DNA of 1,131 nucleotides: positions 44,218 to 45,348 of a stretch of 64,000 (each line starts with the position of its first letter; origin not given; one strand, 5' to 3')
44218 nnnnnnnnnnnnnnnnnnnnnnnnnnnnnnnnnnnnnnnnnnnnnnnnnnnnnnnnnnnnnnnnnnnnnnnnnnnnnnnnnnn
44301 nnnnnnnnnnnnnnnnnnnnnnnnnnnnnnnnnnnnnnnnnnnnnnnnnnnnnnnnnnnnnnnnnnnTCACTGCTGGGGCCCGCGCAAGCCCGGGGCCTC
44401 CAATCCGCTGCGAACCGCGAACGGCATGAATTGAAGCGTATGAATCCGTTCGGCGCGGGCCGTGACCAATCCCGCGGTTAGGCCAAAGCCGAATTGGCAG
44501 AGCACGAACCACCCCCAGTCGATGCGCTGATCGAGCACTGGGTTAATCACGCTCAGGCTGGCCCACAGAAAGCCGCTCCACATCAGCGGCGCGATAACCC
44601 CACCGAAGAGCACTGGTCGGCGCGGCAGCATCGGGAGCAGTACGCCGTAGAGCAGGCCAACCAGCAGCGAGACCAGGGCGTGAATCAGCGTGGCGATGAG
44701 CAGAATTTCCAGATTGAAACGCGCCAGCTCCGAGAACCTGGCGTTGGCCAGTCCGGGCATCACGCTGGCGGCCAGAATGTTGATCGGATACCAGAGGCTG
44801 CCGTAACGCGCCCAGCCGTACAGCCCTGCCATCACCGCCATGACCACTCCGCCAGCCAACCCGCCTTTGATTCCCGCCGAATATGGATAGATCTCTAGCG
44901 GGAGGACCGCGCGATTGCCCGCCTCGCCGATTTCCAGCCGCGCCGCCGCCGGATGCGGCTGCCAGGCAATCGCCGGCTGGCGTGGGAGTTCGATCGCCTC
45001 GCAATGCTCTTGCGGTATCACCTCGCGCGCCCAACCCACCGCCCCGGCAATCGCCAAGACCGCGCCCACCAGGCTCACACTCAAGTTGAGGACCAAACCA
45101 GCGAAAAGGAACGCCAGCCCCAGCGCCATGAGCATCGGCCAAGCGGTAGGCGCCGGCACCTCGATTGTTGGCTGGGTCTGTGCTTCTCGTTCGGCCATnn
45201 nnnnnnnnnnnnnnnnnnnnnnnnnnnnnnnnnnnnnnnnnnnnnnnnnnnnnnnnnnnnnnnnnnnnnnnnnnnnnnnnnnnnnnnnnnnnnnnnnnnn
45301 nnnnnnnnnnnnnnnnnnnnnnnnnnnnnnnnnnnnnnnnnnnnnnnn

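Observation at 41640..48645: ctaCDE-membrane protein-qcrCAB-type respiratory gene cluster with cytochrome b-c fusion and an unassigned 277-aa membrane protein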

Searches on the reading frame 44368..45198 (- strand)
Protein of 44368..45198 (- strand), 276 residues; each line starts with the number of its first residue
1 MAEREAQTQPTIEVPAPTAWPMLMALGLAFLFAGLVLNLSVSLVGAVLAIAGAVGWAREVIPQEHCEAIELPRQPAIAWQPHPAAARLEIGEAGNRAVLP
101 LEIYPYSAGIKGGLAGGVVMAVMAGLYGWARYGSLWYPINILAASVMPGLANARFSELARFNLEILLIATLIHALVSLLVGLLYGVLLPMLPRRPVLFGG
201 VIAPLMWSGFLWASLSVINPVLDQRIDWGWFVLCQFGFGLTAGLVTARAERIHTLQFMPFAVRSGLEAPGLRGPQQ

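Call 3: search_protein_families(library=pfam, proteins=[window:44368-45198:-], max_evalue=0.01)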
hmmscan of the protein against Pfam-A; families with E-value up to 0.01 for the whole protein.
window:44368-45198:- (276 aa): 2 families
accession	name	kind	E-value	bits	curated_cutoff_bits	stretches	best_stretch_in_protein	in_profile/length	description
PF24396.1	DUF7541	-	0.0007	19.9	28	1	15-55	12-53/120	Family of unknown function (DUF7541)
PF12270.13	Cyt_c_ox_IV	-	0.005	17.4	26.9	1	19-59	85-125/132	Cytochrome c oxidase subunit IV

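Call 4: search_protein_families(library=ncbifam, proteins=[window:44368-45198:-], max_evalue=0.01)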
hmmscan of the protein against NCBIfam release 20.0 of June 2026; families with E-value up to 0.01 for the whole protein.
window:44368-45198:- (276 aa): 0 families

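Call 5: find_homologous_proteins(query=window:44368-45198:-)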
Query window:44368-45198:- (276 aa): 7927 proteins with E <= 0.001 among 8000 candidates; the best 120 are listed.
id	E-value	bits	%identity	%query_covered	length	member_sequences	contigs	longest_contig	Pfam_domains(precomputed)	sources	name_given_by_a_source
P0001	7.6e-175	598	100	100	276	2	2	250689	-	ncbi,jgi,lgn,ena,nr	ncbi:MAG TPA: hypothetical protein VKV28_01860 [Candidatus Binataceae bacterium]|nr:hypothetical pro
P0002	3.6e-140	485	84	100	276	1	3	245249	-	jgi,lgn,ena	jgi:hypothetical protein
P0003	1.9e-104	367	65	98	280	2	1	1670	-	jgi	jgi:hypothetical protein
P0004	4.3e-101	356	60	99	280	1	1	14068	-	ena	-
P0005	7.2e-101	356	61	98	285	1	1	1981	-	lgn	-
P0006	2.4e-100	354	59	100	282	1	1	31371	-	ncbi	-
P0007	1.2e-99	352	61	97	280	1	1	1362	-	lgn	-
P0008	6.2e-99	349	60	99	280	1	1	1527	-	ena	-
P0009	6.5e-99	349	59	99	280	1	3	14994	-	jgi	jgi:hypothetical protein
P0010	1.5e-98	348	60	99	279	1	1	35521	-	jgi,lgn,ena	-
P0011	2.0e-98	348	60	96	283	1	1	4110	-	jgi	jgi:hypothetical protein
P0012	3.2e-98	347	61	96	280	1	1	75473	-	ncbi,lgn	-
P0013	3.3e-98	347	59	99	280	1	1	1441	-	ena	-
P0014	3.5e-98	347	60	98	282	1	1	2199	PF24396.2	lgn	-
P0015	5.4e-98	346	61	98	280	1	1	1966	-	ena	-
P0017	1.6e-97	345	65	93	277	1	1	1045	PF12270.14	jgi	jgi:Cytochrome c oxidase subunit IV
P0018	1.6e-97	345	63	96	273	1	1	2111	PF12270.14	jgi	jgi:hypothetical protein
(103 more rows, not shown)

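Call 9: search_solved_structures(query=A1, max_evalue=10, show_alignments=3)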
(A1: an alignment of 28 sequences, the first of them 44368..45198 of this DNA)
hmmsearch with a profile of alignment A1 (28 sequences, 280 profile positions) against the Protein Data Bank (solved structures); distinct sequences matched with E-value up to 10: 1.
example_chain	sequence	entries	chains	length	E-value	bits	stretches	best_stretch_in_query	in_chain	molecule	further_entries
9dut_F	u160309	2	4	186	0.53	13.1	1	130-216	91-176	Protein C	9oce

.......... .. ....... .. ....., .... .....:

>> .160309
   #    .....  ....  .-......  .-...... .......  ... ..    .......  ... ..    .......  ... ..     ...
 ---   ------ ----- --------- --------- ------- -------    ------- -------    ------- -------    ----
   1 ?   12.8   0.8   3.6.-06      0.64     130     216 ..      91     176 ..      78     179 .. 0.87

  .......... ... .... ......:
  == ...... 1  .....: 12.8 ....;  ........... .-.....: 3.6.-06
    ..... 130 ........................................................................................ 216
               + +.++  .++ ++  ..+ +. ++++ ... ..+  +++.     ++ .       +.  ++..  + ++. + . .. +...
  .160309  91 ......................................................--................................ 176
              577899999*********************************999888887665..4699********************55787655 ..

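Call 10: find_related_loci(query=A1, collection=genome_contigs, flank=8000)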
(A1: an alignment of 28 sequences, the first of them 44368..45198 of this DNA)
Query A1 (276 aa) in genome_contigs; peptide patterns used: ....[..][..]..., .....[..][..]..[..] (x = any residue, [..] = any of these).
127 stretches matched a pattern; 121 encode a relative of the query (tblastn E <= 1e-3); the best 80 are kept; 80 distinct loci.
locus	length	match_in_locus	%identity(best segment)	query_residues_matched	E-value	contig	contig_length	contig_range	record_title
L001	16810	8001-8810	56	2-271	3e-93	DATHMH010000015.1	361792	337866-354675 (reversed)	MAG TPA_asm: Terriglobales bacterium isolate SMAG_U12627 k141_2412067, whole genome shotgun sequence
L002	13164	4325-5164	59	1-276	2e-91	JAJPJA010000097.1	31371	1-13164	MAG: Proteobacteria bacterium isolate Centralia_MAG_399 k107_21430773, whole genome shotgun sequence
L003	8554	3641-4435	61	4-269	8e-91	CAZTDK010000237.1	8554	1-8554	MAG TPA_asm: uncultured Candidatus Binatia bacterium isolate binchicken_co54_374 genome assembly, contig: NODE_15064_len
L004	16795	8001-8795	61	7-271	6e-91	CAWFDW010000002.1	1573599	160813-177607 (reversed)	MAG: uncultured delta proteobacterium isolate MFD05513.bin.2.169 genome assembly, contig: contig_18592, whole genome sho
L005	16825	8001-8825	57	5-276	2e-90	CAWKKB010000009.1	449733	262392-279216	MAG: uncultured delta proteobacterium isolate MFD00731.bin.2.133 genome assembly, contig: contig_697, whole genome shotg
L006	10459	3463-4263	59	5-271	1e-90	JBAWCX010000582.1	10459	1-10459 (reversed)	MAG: Candidatus Binatus sp. isolate MFD09556_ilm_asm_bin15 k127_224464, whole genome shotgun sequence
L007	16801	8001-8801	59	5-271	3e-90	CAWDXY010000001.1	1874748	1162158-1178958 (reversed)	MAG: uncultured delta proteobacterium isolate MFD01248.bin.1.21 genome assembly, contig: contig_13844, whole genome shot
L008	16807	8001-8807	59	3-271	1e-89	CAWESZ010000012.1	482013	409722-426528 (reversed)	MAG: uncultured delta proteobacterium isolate MFD03399.bin.2.12 genome assembly, contig: contig_7884, whole genome shotg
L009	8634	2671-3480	58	1-271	9e-90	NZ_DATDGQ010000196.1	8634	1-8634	MAG: Candidatus Binatus sp. isolate SMAG_U256 k141_199180, whole genome shotgun sequence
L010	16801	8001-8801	58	5-271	1e-89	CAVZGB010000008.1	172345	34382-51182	MAG: uncultured delta proteobacterium isolate MFD05521.bin.1.220 genome assembly, contig: contig_19134, whole genome sho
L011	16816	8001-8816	58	5-276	2e-89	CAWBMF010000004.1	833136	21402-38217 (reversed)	MAG: uncultured delta proteobacterium isolate MFD00731.bin.1.188 genome assembly, contig: contig_2712, whole genome shot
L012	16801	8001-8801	59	5-271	1e-89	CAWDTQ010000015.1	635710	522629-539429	MAG: uncultured delta proteobacterium isolate MFD05377.bin.2.158 genome assembly, contig: contig_70185, whole genome sho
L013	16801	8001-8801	59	5-271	1e-89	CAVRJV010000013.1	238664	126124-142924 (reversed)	MAG: uncultured delta proteobacterium isolate MFD05580.bin.2.15 genome assembly, contig: contig_51459, whole genome shot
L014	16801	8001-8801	57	5-271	2e-89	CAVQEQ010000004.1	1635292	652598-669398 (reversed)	MAG: uncultured delta proteobacterium isolate MFD04434.bin.1.46 genome assembly, contig: contig_6686, whole genome shotg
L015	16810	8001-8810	58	1-271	3e-89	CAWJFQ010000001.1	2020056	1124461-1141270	MAG: uncultured delta proteobacterium isolate MFD03399.bin.2.69 genome assembly, contig: contig_10577, whole genome shot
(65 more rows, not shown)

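Call 12: predict_structure(alignment_id=A1)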
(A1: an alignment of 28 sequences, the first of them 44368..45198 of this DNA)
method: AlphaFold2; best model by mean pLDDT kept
length: 276 residues; sequences in the alignment: 28
mean_pLDDT: 72.7   pTM: 0.57
mean pLDDT of the five models: 72.7, 71.6, 71.4, 67.3, 64.3
residues with pLDDT >= 90: 45; 70-90: 134; 50-70: 43; < 50: 54
segments of 3 or more residues with pLDDT < 50: 1-7, 77-98, 257-276
pLDDT, mean of each block of 10 residues (from residue 1): 46 65 83 75 91 82 62 46 40 46 78 90 93 89 77 83 89 80 64 76 87 79 85 93 88 56 42 39
secondary structure, 60 per line:
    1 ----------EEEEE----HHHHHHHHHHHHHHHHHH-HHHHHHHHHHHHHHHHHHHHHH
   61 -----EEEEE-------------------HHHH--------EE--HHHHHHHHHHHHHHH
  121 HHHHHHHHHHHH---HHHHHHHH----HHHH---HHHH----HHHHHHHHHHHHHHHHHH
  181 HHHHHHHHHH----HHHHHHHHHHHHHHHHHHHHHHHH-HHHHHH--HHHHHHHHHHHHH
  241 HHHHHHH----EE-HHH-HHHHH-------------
elements in order: E11-15 H20-37 H39-60 E66-70 H90-93 H106-132 H136-143 H148-151 H155-158 H163-190 H195-218 H220-225 H228-247 H259-263

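Call 29: search_protein_families(library=pfam, alignment_id=A1, max_evalue=1)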
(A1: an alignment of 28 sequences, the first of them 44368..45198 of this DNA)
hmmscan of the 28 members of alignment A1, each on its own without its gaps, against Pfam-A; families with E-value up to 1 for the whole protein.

A. member 1, window:44368-45198:- (276 aa): 2 families
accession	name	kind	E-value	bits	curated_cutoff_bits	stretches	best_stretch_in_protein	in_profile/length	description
PF24396.1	DUF7541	-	0.0007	19.9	28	1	15-55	12-53/120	Family of unknown function (DUF7541)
PF12270.13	Cyt_c_ox_IV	-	0.005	17.4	26.9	1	19-59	85-125/132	Cytochrome c oxidase subunit IV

B. families by the number of members that match (of 28 scanned): 7 families
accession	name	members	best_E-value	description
PF12270.13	Cyt_c_ox_IV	24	4.5e-06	Cytochrome c oxidase subunit IV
PF24396.1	DUF7541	23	1.7e-05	Family of unknown function (DUF7541)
PF11239.13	DUF3040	5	0.026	Protein of unknown function (DUF3040)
PF09946.14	DUF2178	1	0.017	Predicted membrane protein (DUF2178)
PF06738.18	ThrE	1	0.14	Putative threonine/serine exporter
PF25259.1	DUF7860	1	0.39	Family of unknown function (DUF7860)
PF21415.2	SMK1_alpha_su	1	0.96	SMK1 alpha subunit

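Call 30: search_protein_representatives(alignment_id=A1)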
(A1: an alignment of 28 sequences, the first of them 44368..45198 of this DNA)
Query: 28 sequences, 280 profile positions. Proteins with E-value up to 0.001 (for the whole library): 1647; up to 1e-10: 909; up to 1e-30: 223. The best 150 are listed.
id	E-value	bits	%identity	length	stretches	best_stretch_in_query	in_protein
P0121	1.2e-99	349.9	-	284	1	3-278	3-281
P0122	2.7e-99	348.7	-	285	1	3-278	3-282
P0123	1.4e-98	346.4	-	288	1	8-278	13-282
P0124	1.3e-94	333.3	-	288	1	9-278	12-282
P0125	3.8e-94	331.8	-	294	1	4-277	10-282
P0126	3.0e-93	328.8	-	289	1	7-279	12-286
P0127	1.5e-87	310.2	-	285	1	7-278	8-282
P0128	1.2e-84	300.7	-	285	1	6-278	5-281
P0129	1.5e-82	293.8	-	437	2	8-252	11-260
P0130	4.1e-82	292.3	-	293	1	7-270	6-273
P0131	7.0e-78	278.4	-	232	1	51-226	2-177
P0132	9.6e-78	278.0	-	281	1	6-275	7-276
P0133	5.9e-75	268.8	-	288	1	15-271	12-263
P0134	5.9e-74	265.6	-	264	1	9-271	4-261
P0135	9.4e-73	261.6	-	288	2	173-278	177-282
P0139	1.7e-68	247.7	-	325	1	12-255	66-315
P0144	2.7e-65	237.2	-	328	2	1-251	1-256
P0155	7.3e-60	219.3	-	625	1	13-257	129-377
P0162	5.2e-58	213.2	-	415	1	46-215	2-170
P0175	1.6e-54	201.8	-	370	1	7-253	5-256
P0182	1.2e-52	195.7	-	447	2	10-254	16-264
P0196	4.6e-48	180.6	-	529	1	4-255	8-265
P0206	2.2e-46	175.1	-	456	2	96-250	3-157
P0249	1.3e-40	156.2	-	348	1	74-271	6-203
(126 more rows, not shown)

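Call 31: search_protein_families(library=pfam, proteins=[P0129, P0155, P0182, P0196, P0175, P0206, P0162, P0144, P0139, P0249], max_evalue=0.001)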
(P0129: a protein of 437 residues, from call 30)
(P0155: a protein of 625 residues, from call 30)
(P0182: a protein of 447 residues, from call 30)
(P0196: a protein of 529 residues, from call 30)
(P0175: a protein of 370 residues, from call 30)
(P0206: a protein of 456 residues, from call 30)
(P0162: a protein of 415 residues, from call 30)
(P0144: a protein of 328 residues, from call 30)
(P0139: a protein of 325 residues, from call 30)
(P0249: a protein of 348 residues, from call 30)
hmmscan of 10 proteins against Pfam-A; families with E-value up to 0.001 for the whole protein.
P0129 (437 aa): 0 families

P0155 (625 aa): 3 families
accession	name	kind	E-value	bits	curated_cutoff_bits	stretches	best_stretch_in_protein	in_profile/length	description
PF13442.11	Cytochrome_CBB3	-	5.4e-18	65.5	27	2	420-476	7-54/68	Cytochrome C oxidase, cbb3-type, subunit III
PF00034.26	Cytochrom_C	-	4e-09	38.1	21.3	0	539-615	3-84/90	Cytochrome c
PF13717.11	Zn_ribbon_4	-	1.7e-06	28.3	30.3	0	49-74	4-32/36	zinc-ribbon domain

P0182 (447 aa): 0 families

P0196 (529 aa): 3 families
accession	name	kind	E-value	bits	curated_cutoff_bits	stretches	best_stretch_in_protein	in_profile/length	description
PF13442.11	Cytochrome_CBB3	-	5.4e-17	62.3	27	2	317-392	3-66/68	Cytochrome C oxidase, cbb3-type, subunit III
PF00034.26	Cytochrom_C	-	3.1e-15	57.7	21.3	2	431-516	3-88/90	Cytochrome c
PF24396.1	DUF7541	-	9.7e-05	22.6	28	1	13-65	4-57/120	Family of unknown function (DUF7541)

P0175 (370 aa): 1 family
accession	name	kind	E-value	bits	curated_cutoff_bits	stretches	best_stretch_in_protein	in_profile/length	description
PF12270.13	Cyt_c_ox_IV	-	0.00017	22.1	26.9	1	18-57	84-123/132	Cytochrome c oxidase subunit IV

P0206 (456 aa): 1 family
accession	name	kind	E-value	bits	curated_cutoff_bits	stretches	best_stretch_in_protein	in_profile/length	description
PF13442.11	Cytochrome_CBB3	-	0.00027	21.6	27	1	383-408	7-29/68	Cytochrome C oxidase, cbb3-type, subunit III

P0162 (415 aa): 0 families

P0144 (328 aa): 0 families

P0139 (325 aa): 1 family
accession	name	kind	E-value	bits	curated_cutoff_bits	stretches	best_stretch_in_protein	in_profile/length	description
PF12270.13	Cyt_c_ox_IV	-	6.1e-06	26.8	26.9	1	63-119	73-129/132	Cytochrome c oxidase subunit IV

P0249 (348 aa): 0 families

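Call 33: find_encoding_contigs(protein=P0196, flank=8000, max_places=3)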
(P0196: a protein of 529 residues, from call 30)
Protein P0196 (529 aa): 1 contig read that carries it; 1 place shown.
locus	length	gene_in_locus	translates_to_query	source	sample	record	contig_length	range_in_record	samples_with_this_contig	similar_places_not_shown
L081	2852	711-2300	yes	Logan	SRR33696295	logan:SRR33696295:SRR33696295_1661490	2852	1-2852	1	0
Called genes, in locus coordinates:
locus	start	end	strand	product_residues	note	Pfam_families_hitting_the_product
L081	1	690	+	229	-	?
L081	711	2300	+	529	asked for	PF13442:Cytochrome_CBB3, PF00034:Cytochrom_C (weak), PF13442:Cytochrome_CBB3 (weak)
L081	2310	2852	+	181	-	?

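Call 34: find_encoding_contigs(protein=P0155, flank=8000, max_places=3)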
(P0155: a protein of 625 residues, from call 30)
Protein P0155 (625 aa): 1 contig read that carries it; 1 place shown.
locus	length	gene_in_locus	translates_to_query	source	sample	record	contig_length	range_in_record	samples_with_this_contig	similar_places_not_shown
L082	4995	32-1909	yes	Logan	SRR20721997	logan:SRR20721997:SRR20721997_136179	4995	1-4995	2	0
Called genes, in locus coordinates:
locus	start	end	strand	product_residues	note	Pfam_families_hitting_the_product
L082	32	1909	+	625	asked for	PF13717:Zn_ribbon_4 (faint), PF00034:Cytochrom_C (faint), PF13442:Cytochrome_CBB3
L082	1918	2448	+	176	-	PF00355:Rieske (weak)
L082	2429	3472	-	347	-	PF00248:Aldo_ket_red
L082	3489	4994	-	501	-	?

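Call 35: find_encoding_contigs(protein=P0129, flank=8000, max_places=3)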
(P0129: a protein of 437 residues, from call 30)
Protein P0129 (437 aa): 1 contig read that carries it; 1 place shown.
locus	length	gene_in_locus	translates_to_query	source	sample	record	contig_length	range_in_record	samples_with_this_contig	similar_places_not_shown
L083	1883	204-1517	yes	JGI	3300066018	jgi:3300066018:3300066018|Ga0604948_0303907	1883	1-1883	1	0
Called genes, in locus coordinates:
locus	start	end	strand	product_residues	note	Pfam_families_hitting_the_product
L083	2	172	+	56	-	?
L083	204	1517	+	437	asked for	-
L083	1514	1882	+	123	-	?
